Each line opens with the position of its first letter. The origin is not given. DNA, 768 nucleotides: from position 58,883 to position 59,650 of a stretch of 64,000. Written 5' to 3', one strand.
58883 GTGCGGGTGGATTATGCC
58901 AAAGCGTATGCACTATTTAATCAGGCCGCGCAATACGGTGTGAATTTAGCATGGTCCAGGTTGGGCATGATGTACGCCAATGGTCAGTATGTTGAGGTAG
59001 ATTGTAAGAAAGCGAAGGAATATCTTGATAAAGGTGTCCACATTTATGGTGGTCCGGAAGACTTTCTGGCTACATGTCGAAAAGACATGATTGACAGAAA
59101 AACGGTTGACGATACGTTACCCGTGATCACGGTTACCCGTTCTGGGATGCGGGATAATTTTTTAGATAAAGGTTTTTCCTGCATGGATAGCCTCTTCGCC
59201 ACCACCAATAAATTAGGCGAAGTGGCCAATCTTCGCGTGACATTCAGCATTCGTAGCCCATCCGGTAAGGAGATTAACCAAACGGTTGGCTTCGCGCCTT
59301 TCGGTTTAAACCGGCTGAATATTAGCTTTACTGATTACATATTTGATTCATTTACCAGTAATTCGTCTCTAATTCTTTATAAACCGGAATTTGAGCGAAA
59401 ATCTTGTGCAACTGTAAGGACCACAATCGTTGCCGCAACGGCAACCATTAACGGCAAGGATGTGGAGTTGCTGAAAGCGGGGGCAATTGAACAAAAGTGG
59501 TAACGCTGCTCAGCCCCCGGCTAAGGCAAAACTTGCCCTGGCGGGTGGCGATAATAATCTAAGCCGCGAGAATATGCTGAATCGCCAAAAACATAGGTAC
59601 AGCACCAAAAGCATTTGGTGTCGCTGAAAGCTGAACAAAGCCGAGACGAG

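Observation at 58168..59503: AT-rich insertion upstream of cyoE encoding an exported Sel1-repeat protein with an unassigned C-terminal domain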

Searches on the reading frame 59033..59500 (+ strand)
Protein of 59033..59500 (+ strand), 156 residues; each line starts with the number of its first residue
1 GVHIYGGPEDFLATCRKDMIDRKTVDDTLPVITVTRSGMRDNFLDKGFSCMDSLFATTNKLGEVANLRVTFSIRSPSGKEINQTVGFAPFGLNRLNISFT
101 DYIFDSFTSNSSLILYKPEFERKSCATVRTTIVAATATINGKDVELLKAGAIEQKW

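Call 27: search_protein_representatives(protein=window:59033-59500:+)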
Query: 156 residues. Proteins with E-value up to 0.001 (for the whole library): 23; up to 1e-10: 15; up to 1e-30: 3. The best 23 are listed.
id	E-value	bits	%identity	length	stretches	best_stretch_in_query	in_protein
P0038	3.5e-61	221.8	100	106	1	51-156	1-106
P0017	2.8e-39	150.7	52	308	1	1-152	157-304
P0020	3.4e-35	137.5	57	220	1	1-109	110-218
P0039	2.3e-29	118.5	90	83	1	90-156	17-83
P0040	1.8e-23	99.4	41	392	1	6-152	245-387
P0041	3.5e-23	98.5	68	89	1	1-82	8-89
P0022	4.8e-22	94.8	41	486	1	8-149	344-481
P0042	1.0e-21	93.7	92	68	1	99-151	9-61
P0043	8.2e-20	87.5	96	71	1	109-156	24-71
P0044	1.9e-17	79.9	37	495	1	9-152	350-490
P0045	3.8e-17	78.9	28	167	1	3-147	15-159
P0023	3.8e-15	72.4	34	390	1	6-152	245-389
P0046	4.5e-12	62.4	39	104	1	49-151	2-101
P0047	1.8e-11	60.5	33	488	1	10-154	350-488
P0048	3.0e-11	59.8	31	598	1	11-152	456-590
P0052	1.2e-07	48.1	30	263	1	10-153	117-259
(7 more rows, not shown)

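Call 38: search_solved_structures(query=A3, max_evalue=10)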
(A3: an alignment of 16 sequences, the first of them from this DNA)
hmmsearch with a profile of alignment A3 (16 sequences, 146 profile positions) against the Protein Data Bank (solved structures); distinct sequences matched with E-value up to 10: 8.
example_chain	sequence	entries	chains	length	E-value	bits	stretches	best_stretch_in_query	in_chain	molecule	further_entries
5h7b_A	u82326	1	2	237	0.17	14.9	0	24-59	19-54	Immunoglobulin G-binding protein A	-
5h7a_C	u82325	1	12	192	0.23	14.5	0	24-59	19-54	Immunoglobulin G-binding protein A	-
1h6g_A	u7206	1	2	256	0.25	14.4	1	14-75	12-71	ALPHA-1 CATENIN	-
1l7c_A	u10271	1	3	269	0.39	13.8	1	22-75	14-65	Alpha E-catenin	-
5h79_D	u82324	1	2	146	0.62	13.1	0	24-59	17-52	Immunoglobulin G-binding protein A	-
5xfl_A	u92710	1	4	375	0.68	13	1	14-80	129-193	Catenin alpha-2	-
8gm3_A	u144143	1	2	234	1.5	11.9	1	74-139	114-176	Hemophilin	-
9rdt_C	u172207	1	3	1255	2.2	11.3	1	50-121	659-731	RhGB07 Spike- T4 foldon fusion protein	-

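Call 41: find_related_loci(query=A4, collection=genome_contigs, flank=8000)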
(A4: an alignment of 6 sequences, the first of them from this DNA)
Query A4 (152 aa) in genome_contigs; peptide patterns used: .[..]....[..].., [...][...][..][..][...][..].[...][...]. (x = any residue, [..] = any of these).
30 stretches matched a pattern; 9 encode a relative of the query (tblastn E <= 1e-3); 9 distinct loci.
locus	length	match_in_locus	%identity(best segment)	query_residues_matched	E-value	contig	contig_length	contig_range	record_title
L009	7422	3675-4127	84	1-151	5e-86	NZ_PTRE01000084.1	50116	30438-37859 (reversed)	Escherichia sp. MOD1-EC7003 MOD1-EC7003_84_length_52593_cov_117, whole genome shotgun sequence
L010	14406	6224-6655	50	1-148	2e-46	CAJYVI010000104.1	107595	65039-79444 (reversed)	MAG: uncultured Pseudocitrobacter sp. isolate SP260_1_metabat2_genome_mining.39 genome assembly, contig: k127_12160, who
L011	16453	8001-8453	34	1-151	2e-24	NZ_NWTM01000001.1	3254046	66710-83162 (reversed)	Pectobacterium zantedeschiae strain 9M scaffold_01, whole genome shotgun sequence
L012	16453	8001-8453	34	1-151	2e-24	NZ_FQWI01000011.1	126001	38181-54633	Pectobacterium carotovorum strain DSM 30168, whole genome shotgun sequence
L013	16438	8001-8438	35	2-149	6e-22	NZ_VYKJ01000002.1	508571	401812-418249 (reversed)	Affinibrenneria salicis strain L3-3HA Scaffold2, whole genome shotgun sequence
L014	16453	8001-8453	32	1-151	1e-21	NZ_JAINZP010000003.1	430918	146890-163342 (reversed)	Pectobacterium versatile strain KC01 3, whole genome shotgun sequence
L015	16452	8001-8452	35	1-151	6e-18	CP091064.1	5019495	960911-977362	Pectobacterium sp. PL152 chromosome, complete genome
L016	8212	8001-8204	34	7-74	3e-9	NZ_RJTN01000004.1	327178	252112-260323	Pectobacterium polonicum strain DPMP315 scaffold_4, whole genome shotgun sequence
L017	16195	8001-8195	34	5-69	2e-4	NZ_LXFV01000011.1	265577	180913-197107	Pectobacterium peruviense strain IFB5232 contig_19, whole genome shotgun sequence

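Call 45: search_protein_families(library=ncbifam, proteins=[L011:3666-4442:-, L011:4595-5092:+, L011:5375-6505:+, L011:8622-9212:+, L011:10616-12259:-, L013:5177-6088:-, L013:6290-7336:+, L013:8462-9244:-, L013:9281-9958:-, L013:9994-10797:-], max_evalue=0.00001)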
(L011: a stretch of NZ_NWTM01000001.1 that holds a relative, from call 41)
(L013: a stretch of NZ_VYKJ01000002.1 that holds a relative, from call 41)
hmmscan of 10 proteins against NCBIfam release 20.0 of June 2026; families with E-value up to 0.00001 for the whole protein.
L011:3666-4442:- (258 aa): 0 families

L011:4595-5092:+ (165 aa): 2 families
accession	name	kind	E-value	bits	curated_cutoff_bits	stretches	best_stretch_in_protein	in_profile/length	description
TIGR02096.1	TIGR02096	subfamily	3.9e-12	46.6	97.1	1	38-157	1-122/129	ketosteroid isomerase-related protein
NF033407.1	SnoaL_meth_ester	subfamily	9.3e-08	31.9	200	1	36-158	3-127/144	SnoaL/DnrD family polyketide biosynthesis methyl ester cyclase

L011:5375-6505:+ (376 aa): 3 families
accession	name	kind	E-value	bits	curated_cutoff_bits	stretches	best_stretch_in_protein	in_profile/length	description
NF038245.1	bile_salt_hydro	equivalog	1.1e-22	80.7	350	1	30-226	2-188/314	choloylglycine hydrolase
NF058572.1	PenVAmdYxeL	equivalog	2.6e-18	66.3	600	1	44-221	14-183/328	penicillin V amidase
NF040521.1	C45_proenzyme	subfamily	1.1e-10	41.4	85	1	29-217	89-242/313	C45 family autoproteolytic acyltransferase/hydrolase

L011:8622-9212:+ (196 aa): 0 families

L011:10616-12259:- (547 aa): 32 families (the best 25 are shown)
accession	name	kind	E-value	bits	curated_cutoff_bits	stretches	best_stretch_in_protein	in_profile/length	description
NF000848.1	PRK00074.1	equivalog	1e-250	832.6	400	1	32-547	1-512/512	glutamine-hydrolyzing GMP synthase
TIGR00884.1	guaA_Cterm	equivalog_domain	1.9e-155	516.8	338.75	1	234-547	1-310/310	glutamine-hydrolyzing GMP synthase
TIGR00888.1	guaA_Nterm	equivalog_domain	3.9e-83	277.5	172.15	1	32-227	1-188/188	glutamine-hydrolyzing GMP synthase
NF001975.0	PRK00758.1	equivalog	2.9e-46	157.4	198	1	31-225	3-183/185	GMP synthase subunit A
NF010081.0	PRK13566.1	equivalog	7.2e-19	67.5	645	1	26-223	525-720/729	anthranilate synthase component I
NF005849.0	PRK07765.1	equivalog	1.2e-17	63.9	308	1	31-228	2-196/219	aminodeoxychorismate/anthranilate synthase component II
NF011201.0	PRK14607.1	equivalog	9.4e-17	60.9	670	1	62-221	34-187/534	bifunctional anthranilate synthase component II/anthranilate phosphoribosyltransferase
NF006562.0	PRK09065.1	equivalog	1.7e-16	60.5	205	1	98-209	87-193/242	glutamine amidotransferase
NF005799.0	PRK07649.1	equivalog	6.6e-16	58.4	327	1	62-222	33-187/195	aminodeoxychorismate/anthranilate synthase component II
NF005743.0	PRK07567.1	equivalog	1e-14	54.4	264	1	97-215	89-201/245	glutamine amidotransferase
NF005946.0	PRK08007.1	equivalog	1.1e-13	51.1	332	1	33-221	3-186/187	aminodeoxychorismate synthase component 2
NF006462.0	PRK08857.1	equivalog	3e-13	49.8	345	1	33-221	3-191/193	aminodeoxychorismate/anthranilate synthase component II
NF005458.0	PRK07053.1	equivalog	4.4e-13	49.2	250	1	99-211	81-185/234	glutamine amidotransferase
TIGR00566.1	trpG_papA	subfamily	2.5e-12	46.9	121.05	1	63-221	34-191/192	glutamine amidotransferase of anthranilate synthase or aminodeoxychorismate synthase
NF004212.0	PRK05665.1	equivalog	5.5e-12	45.9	309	1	98-209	88-191/241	amidotransferase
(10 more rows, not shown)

L013:5177-6088:- (303 aa): 4 families
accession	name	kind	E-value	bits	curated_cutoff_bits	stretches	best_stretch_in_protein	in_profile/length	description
TIGR00950.1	2A78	equivalog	9.7e-23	80.9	230.2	1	16-290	1-264/264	carboxylate/amino acid/amine transporter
NF050091.1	ArAmAcExpYddG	equivalog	4.8e-15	55.8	300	1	32-207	32-205/285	aromatic amino acid exporter YddG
NF008432.0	PRK11272.1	equivalog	1.9e-09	37.2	270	1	8-295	14-288/294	drug/metabolite exporter YedA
NF008676.0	PRK11689.1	equivalog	8.1e-06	25.1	194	1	92-296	93-291/297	aromatic amino acid DMT transporter YddG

L013:6290-7336:+ (348 aa): 18 families
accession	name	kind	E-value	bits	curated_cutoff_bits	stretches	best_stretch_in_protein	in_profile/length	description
NF006902.0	PRK09393.1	equivalog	7.2e-128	426.3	425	1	4-323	5-325/327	transcriptional regulator FtrA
NF052371.1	TransRegGbdRPseu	equivalog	4.3e-36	124.7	480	1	42-326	49-333/365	choline metabolism transcriptional regulator GbdR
NF007860.0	PRK10572.1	equivalog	2.2e-15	56.3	208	1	182-324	153-289/292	arabinose operon transcriptional regulator AraC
NF047455.1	TF_Staph_AryK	equivalog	2.3e-14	52.6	850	1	207-332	146-273/759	transcriptional regulator AryK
NF007584.0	PRK10219.1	equivalog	1.9e-12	47.5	174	1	220-319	7-106/107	superoxide response transcriptional regulator SoxS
TIGR04094.1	adjacent_YSIRK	equivalog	5.9e-10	38.7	200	1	211-317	278-383/383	YSIRK-targeted surface antigen transcriptional regulator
NF010028.0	PRK13503.1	equivalog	6e-10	39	288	1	206-319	159-272/278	HTH-type transcriptional activator RhaS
NF012228.1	RobA_TF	equivalog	9.8e-10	38.4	380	1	222-318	7-103/286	MDR efflux pump AcrAB transcriptional activator RobA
NF040475.1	chlor_reg_RclR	equivalog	3.3e-09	36.5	400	1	219-319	178-278/284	reactive chlorine-specific transcriptional regulator RclR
NF007693.0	PRK10371.1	equivalog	6.6e-09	35.4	253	1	204-325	184-305/309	transcriptional regulator MelR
NF011701.0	PRK15121.1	equivalog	1.1e-08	35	426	1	221-318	8-105/289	MDR efflux pump AcrAB transcriptional activator RobA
NF041686.2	ant_diox_reg_AndR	equivalog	1.9e-08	34.3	350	1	141-291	144-290/321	anthranilate 1,2-dioxygenase regulatory protein AndR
NF047788.1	TransRegPocR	equivalog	2e-08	33.9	500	1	202-323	173-294/296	transcriptional regulator PocR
NF012144.2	ramA_TF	equivalog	4.6e-08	33.5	180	1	220-318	7-105/108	RamA family antibiotic efflux transcriptional regulator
NF008564.0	PRK11511.1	equivalog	4.4e-07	30.1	202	1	220-318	11-109/127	MDR efflux pump AcrAB transcriptional activator MarA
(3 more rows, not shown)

L013:8462-9244:- (260 aa): 0 families

L013:9281-9958:- (225 aa): 9 families
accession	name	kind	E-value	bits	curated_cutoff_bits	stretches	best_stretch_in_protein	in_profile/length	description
NF009205.0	PRK12553.1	subfamily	1.1e-14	54.5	228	1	30-143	28-143/211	ATP-dependent Clp protease proteolytic subunit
NF001368.0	PRK00277.1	subfamily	8.4e-13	48.6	249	1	43-187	36-177/203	ATP-dependent Clp protease proteolytic subunit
NF045542.1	Clp_rel_HeadMat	equivalog_domain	2.8e-12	46.9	120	1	41-201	2-159/165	head maturation protease, ClpP-related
NF011089.0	PRK14512.1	equivalog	8.7e-11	41.9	251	1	35-135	24-125/200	ATP-dependent Clp protease proteolytic subunit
NF045540.1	scaf_prot_MCP1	exception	1.4e-10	40.6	475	1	59-187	20-143/652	ClpP-like prohead protease/major capsid protein fusion protein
NF009203.0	PRK12551.1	equivalog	2.9e-09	36.9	359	1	41-127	26-112/196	ATP-dependent Clp protease proteolytic subunit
TIGR00493.1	clpP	equivalog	8.2e-09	35.5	308.6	1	42-192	30-183/192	ATP-dependent Clp endopeptidase proteolytic subunit ClpP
NF011091.0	PRK14514.1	equivalog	1.4e-07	31.4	361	1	71-138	85-155/221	ATP-dependent Clp endopeptidase proteolytic subunit ClpP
NF011090.0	PRK14513.1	equivalog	3.2e-06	27.1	347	1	58-139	46-128/201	ATP-dependent Clp protease proteolytic subunit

L013:9994-10797:- (267 aa): 0 families

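Call 46: profile_search(alignment_id=A3)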
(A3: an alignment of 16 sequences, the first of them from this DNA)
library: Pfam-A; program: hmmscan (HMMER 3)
A. the first sequence (152 residues): domains with independent E <= 10: 1; with E <= 0.001: 0
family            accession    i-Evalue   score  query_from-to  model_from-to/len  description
IrmA              PF18673.7         1.6     9.1     106-144        61-103/109  interleukin receptor mimic protein A
B. every sequence of the alignment scanned on its own (16 sequences): families by number of members that match
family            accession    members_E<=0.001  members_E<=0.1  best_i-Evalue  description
IrmA              PF18673.7                  2               4        6.4e-05  interleukin receptor mimic protein A
DUF1028           PF06267.17                 0               1        1.7e-02  Family of unknown function (DUF1028)
Porin_4           PF13609.12                 0               1        7.0e-02  Gram-negative porin
ZirS_C            PF16583.11                 0               1        1.0e-01  Zinc-regulated secreted antivirulence protein C-terminal domain

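Call 69: predict_structure(alignment_id=A3)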
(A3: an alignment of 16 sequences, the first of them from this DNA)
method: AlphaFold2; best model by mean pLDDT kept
length: 152 residues; sequences in the alignment: 16
mean_pLDDT: 77.7   pTM: 0.70
mean pLDDT of the five models: 77.7, 77.6, 76.7, 75.4, 74.3
residues with pLDDT >= 90: 49; 70-90: 59; 50-70: 32; < 50: 12
segments of 3 or more residues with pLDDT < 50: 92-99
pLDDT, mean of each block of 10 residues (from residue 1): 64 66 79 62 73 85 94 89 81 46 83 73 87 91 92 83
secondary structure, 60 per line:
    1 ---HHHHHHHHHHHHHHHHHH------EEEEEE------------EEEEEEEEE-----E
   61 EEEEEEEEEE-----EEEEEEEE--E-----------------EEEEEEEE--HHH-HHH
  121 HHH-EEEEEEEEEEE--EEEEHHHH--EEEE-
elements in order: H4-21 E28-33 E46-54 E60-70 E76-83 E104-111 H118-123 E125-135 E138-141 H142-145 E148-151

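Call 71: fold_search(model_id=the predicted structure, library=pdb)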
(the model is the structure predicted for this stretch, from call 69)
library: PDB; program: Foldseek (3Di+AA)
matches with E <= 10: 1542; with E <= 0.001: 1
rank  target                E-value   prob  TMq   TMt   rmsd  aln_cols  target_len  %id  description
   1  5ek5_B                1.4e-04  1.00  0.55  0.68   3.3       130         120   17  STRUCTURAL CHARACTERIZATION OF IRMA FROM ESCHERICHIA COLI (released 2016-03-09)
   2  7adi_B                6.6e-03  0.91  0.34  0.22  12.7       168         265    8  KirBac3.1 W46R: role of a highly conserved tryptophan at the membrane-water interface of Kir channel (released 2022-01-12)
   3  4lp8                  7.4e-03  0.89  0.35  0.22  11.1       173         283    8  A Novel Open-State Crystal Structure of the Prokaryotic Inward Rectifier KirBac3.1 (released 2013-11-20)
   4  6o9v_B                9.7e-03  0.89  0.35  0.22  12.3       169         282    9  KirBac3.1 mutant at a resolution of 3.1 Angstroms (released 2020-05-27)
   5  1xl6_A                1.1e-02  0.89  0.36  0.22  11.7       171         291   10  Intermediate gating structure 2 of the inwardly rectifying K+ channel KirBac3.1 (released 2004-12-07)
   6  2wlj_B                1.1e-02  0.89  0.35  0.23  11.6       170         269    8  Potassium channel from Magnetospirillum magnetotacticum (released 2010-06-09)
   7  7n9l                  1.2e-02  0.85  0.35  0.22  11.3       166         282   11  KirBac3.1 C71S C262S (released 2021-12-29)
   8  3zrs                  1.3e-02  0.80  0.33  0.21  11.8       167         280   12  X-ray crystal structure of a KirBac potassium channel highlights a mechanism of channel opening at the bundle-crossing g (released 2012-01-11)
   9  2n80_MODEL_1_B        1.3e-02  0.84  0.33  0.30  10.4       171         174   10  p75NTR DD:RhoGDI (released 2015-12-23)
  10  2wln_A                1.3e-02  0.84  0.34  0.21  12.2       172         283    9  POTASSIUM CHANNEL FROM MAGNETOSPIRILLUM MAGNETOTACTICUM (released 2010-06-09)
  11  2x6b                  1.4e-02  0.90  0.37  0.23  11.4       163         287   12  Potassium Channel from Magnetospirillum Magnetotacticum (released 2010-06-23)
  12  1xvs_A                1.5e-02  0.99  0.40  0.46   4.8       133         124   12  Crystal structure of apaG Protein from Vibrio cholerae (released 2004-12-14)
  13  2wlo_B                1.6e-02  0.77  0.33  0.21  12.5       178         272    9  POTASSIUM CHANNEL FROM MAGNETOSPIRILLUM MAGNETOTACTICUM (released 2010-06-23)
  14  2wlm_A                1.7e-02  0.77  0.32  0.21  13.2       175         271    8  POTASSIUM CHANNEL FROM MAGNETOSPIRILLUM MAGNETOTACTICUM (released 2010-06-09)
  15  2wlh                  1.7e-02  0.75  0.33  0.20  12.9       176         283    9  POTASSIUM CHANNEL FROM MAGNETOSPIRILLUM MAGNETOTACTICUM (released 2010-06-09)
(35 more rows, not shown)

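Call 77: fold_search(model_id=the predicted structure, library=afdb50)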
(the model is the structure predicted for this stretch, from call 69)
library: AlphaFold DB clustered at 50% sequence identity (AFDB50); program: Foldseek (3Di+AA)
matches with E <= 10: 2240; with E <= 0.001: 41
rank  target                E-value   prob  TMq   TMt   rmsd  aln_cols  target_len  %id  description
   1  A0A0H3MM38            4.9e-22  1.00  0.79  0.38   6.0       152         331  100  Putative zinc-dependent hydrolase [Escherichia coli O7:K1 (strain IAI39 / ExPEC)]
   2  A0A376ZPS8            5.5e-21  1.00  0.77  0.59   6.2       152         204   98  Zinc-dependent hydrolase [Escherichia coli]
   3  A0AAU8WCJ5            1.1e-20  1.00  0.77  0.66   6.0       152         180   98  Sel1 repeat family protein [Shigella sonnei]
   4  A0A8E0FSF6            4.1e-20  1.00  0.77  0.42   5.9       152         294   98  Sel1 repeat protein [Escherichia coli 97.0246]
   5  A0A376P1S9            1.3e-18  1.00  0.76  0.84   3.7       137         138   97  Zinc-dependent hydrolase [Escherichia coli]
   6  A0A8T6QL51            2.7e-18  1.00  0.73  0.75   4.7       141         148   98  Uncharacterized protein (Fragment) [Escherichia coli]
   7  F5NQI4                2.2e-15  1.00  0.64  0.82   5.7       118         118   97  Uncharacterized protein [Shigella flexneri K-227]
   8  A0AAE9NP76            1.1e-11  1.00  0.71  0.26   7.4       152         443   34  Sel1 repeat family protein [Pectobacterium polonicum]
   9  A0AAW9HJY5            3.0e-11  1.00  0.66  0.22   5.5       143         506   34  Tetratricopeptide repeat protein [Pectobacterium brasiliense]
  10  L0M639                5.6e-11  1.00  0.72  0.25   5.3       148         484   36  Sel1 repeat protein
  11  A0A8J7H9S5            8.6e-11  1.00  0.68  0.61   5.2       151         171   31  Uncharacterized protein
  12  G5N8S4                1.0e-10  1.00  0.69  0.61   4.9       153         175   32  Tetratricopeptide repeat family protein [Salmonella enterica subsp. enterica serovar Inverness str. R8-3668]
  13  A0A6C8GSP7            1.3e-10  1.00  0.71  0.56   4.8       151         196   31  Tetratricopeptide repeat family protein (Fragment) [Salmonella enterica subsp. enterica serovar Adelaide str. A4-669]
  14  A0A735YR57            1.8e-10  1.00  0.70  0.72   5.1       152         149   31  Sel1 repeat family protein (Fragment) [Salmonella enterica]
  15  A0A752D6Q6            2.0e-10  1.00  0.69  0.32   4.9       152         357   31  Sel1 repeat family protein (Fragment) [Salmonella enterica subsp. enterica serovar Heidelberg]
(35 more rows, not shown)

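Call 78: find_encoding_contigs(protein=P0048, flank=6000, max_places=3)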
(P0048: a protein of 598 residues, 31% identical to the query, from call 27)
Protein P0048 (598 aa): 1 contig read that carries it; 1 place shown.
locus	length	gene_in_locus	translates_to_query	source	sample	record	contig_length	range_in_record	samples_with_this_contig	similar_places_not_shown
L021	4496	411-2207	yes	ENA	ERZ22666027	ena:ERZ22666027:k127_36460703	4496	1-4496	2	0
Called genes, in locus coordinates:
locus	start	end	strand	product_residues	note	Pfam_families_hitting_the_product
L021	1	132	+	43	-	?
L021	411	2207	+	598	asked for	PF08238:Sel1 (weak)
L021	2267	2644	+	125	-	-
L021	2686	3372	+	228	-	PF07661:MORN_2 (faint)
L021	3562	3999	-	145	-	PF01643:Acyl-ACP_TE, PF20791:Acyl-ACP_TE_C (weak), PF13279:4HBT_2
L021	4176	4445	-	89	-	-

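Call 79: find_encoding_contigs(protein=P0044, flank=6000, max_places=3)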
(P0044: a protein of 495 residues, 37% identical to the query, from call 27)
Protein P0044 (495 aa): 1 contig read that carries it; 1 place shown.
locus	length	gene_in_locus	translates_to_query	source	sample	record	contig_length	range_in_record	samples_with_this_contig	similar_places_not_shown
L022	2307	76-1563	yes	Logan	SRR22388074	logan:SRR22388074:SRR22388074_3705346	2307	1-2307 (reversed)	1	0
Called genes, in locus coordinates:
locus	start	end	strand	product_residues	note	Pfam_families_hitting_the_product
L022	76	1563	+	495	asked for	PF08238:Sel1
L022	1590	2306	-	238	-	?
